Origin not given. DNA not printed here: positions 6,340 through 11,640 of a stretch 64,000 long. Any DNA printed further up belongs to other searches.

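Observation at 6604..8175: Full-size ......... intein inside the SMC Walker A motif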

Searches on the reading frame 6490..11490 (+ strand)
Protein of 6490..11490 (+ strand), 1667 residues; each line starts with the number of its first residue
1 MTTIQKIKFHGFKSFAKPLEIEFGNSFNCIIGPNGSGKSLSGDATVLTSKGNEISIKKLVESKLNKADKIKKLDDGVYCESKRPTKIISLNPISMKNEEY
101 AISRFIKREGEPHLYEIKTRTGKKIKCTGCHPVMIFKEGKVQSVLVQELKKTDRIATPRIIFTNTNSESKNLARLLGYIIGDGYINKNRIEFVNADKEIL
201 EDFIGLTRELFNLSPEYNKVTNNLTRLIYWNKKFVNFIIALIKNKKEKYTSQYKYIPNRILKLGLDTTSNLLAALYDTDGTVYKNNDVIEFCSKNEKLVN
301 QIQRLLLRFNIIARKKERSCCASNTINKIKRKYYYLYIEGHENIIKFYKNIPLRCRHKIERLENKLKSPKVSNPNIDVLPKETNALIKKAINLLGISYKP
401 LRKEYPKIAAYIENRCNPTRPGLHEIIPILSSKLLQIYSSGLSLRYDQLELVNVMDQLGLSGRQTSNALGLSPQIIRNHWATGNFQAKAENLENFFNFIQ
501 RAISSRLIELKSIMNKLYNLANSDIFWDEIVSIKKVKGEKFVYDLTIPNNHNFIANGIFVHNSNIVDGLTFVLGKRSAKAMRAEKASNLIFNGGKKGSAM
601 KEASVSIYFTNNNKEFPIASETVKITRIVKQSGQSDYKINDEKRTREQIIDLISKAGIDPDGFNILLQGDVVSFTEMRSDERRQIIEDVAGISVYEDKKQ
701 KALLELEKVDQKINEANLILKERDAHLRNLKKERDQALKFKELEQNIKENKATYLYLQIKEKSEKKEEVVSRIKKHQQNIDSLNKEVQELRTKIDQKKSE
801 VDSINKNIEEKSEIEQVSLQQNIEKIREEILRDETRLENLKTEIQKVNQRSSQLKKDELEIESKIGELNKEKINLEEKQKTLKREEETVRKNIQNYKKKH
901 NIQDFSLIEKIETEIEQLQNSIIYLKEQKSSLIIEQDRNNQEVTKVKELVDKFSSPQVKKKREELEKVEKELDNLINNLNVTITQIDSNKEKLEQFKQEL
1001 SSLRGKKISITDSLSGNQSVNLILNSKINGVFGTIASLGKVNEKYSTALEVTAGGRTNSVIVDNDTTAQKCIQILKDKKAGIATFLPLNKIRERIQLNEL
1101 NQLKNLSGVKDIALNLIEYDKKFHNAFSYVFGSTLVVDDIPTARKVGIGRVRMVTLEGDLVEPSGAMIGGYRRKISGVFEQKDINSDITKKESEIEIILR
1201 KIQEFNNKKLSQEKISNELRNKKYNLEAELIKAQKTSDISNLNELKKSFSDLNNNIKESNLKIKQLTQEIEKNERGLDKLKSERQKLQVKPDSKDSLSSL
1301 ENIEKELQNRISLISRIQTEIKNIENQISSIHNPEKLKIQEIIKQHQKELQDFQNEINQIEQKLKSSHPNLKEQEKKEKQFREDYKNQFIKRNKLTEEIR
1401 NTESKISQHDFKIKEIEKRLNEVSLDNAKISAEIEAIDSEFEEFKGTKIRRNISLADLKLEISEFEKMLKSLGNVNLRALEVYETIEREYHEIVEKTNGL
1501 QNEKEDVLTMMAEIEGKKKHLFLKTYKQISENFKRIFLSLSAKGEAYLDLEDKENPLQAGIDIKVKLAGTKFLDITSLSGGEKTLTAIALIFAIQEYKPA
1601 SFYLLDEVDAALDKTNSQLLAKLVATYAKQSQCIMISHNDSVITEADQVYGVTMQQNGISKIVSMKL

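Call 3: search_protein_families(library=pfam, proteins=[window:6490-11490:+], max_evalue=1)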
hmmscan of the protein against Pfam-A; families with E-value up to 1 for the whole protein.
window:6490-11490:+ (1667 aa): 8 families
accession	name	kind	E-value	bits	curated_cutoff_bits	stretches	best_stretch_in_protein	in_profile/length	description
PF02463.25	SMC_N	-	1.4e-51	175.4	40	3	1357-1661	65-220/220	RecF/RecN/SMC N terminal domain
PF06470.18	SMC_hinge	-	4.1e-29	101.8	22.5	1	1029-1146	2-115/116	SMC proteins Flexible Hinge Domain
PF14890.11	Intein_splicing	-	9.5e-28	97.4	35.8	1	46-562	2-155/155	Intein splicing domain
PF14528.11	LAGLIDADG_3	-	9e-22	77.6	22.5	2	270-351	5-81/82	LAGLIDADG-like domain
PF13175.12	AAA_15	-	0.002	18.3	32.1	1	4-375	3-266/374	AAA ATPase domain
PF23848.1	DUF7212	-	0.11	12.9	27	0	324-338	40-54/61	Family of unknown function (DUF7212)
PF15188.11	CCDC-167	-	0.23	12.2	27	1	354-404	15-64/84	Coiled-coil domain-containing protein 167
PF01079.26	Hint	-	0.32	11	29.7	0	111-169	64-123/213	Hint module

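Call 4: search_protein_families(library=ncbifam, proteins=[window:6490-11490:+], max_evalue=1)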
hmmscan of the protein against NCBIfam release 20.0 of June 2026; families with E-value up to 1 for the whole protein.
window:6490-11490:+ (1667 aa): 42 families (the best 25 are shown)
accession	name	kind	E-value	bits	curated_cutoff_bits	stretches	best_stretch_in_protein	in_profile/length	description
TIGR02169.1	SMC_prok_A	equivalog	3.3e-240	800.1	729.4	2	563-1667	37-1165/1165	chromosome segregation protein SMC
TIGR02168.1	SMC_prok_B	equivalog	9e-191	636.4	567.35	2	563-1667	37-1181/1181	chromosome segregation protein SMC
NF005852.0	PRK07773.1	equivalog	1.6e-40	139.2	780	2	81-404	421-750/886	replicative DNA helicase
NF003159.0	PRK04132.1-4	equivalog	1.2e-31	109.6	999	2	30-379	51-355/852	replication factor C small subunit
NF003157.0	PRK04132.1-2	equivalog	2.2e-31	108.6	1103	2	31-380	42-367/864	replication factor C small subunit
NF003158.0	PRK04132.1-3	equivalog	4.3e-20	70.5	1750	2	30-212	53-223/1437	replication factor C small subunit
NF045487.1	ASRP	equivalog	6.1e-20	71.3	300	2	1176-1628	115-583/593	archaea-specific SMC-related protein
NF011418.0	PRK14845.1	equivalog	1.4e-16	59.4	756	1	29-568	14-480/1049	translation initiation factor IF-2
NF011491.0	PRK14898.1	equivalog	4.3e-14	51.5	783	3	175-389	248-447/860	DNA-directed RNA polymerase subunit A''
TIGR01445.1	intein_Nterm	domain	3e-12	47.4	24.5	1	40-135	2-83/83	intein N-terminal splicing region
NF045703.1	rSAM_Tes_intein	exception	8.1e-11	40.4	1700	2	171-364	370-556/1040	tetraether lipid synthase Tes, intein-containing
NF003034.1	PRK03918.1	equivalog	8.9e-11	40.5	700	4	1347-1662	562-875/878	DNA double-strand break repair ATPase Rad50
TIGR01443.1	intein_Cterm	domain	1.1e-09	38.2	15.6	1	541-563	1-24/24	intein C-terminal splicing region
NF007072.0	PRK09519.1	equivalog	2.2e-09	36.2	1024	1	146-353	335-556/790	intein-containing recombinase RecA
TIGR04523.1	Mplasa_alph_rch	subfamily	1.5e-08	33.1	270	3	720-995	365-645/745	helix-rich protein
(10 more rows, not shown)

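Call 10: find_encoding_contigs(protein=window:6490-11490:+, flank=3000, max_places=4)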
Protein window:6490-11490:+ (1667 aa): 4 contigs read that carry it; 2 places shown.
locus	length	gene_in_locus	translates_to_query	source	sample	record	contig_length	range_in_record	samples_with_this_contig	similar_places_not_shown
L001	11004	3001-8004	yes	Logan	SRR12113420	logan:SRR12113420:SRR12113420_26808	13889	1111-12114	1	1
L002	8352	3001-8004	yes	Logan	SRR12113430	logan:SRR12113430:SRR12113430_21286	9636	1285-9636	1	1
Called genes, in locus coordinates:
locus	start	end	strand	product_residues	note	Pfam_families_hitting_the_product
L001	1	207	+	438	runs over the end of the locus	?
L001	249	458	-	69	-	-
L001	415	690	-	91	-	-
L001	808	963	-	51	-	PF23477:zf_Tbcl_2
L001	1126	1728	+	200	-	PF04013:Methyltrn_RNA_2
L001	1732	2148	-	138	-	-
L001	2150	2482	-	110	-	PF13473:Cupredoxin_1, PF00127:Copper-bind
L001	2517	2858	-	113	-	-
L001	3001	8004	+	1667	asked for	PF02463:SMC_N, PF14890:Intein_splicing, PF14528:LAGLIDADG_3, PF02463:SMC_N, PF06470:SMC_hinge, PF02463:SMC_N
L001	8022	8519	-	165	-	-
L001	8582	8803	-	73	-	-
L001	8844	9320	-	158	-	-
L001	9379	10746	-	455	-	PF10633:NPCBM_assoc (faint)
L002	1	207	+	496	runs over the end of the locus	?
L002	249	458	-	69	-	-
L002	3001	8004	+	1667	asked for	PF02463:SMC_N, PF14890:Intein_splicing, PF14528:LAGLIDADG_3, PF02463:SMC_N, PF06470:SMC_hinge, PF02463:SMC_N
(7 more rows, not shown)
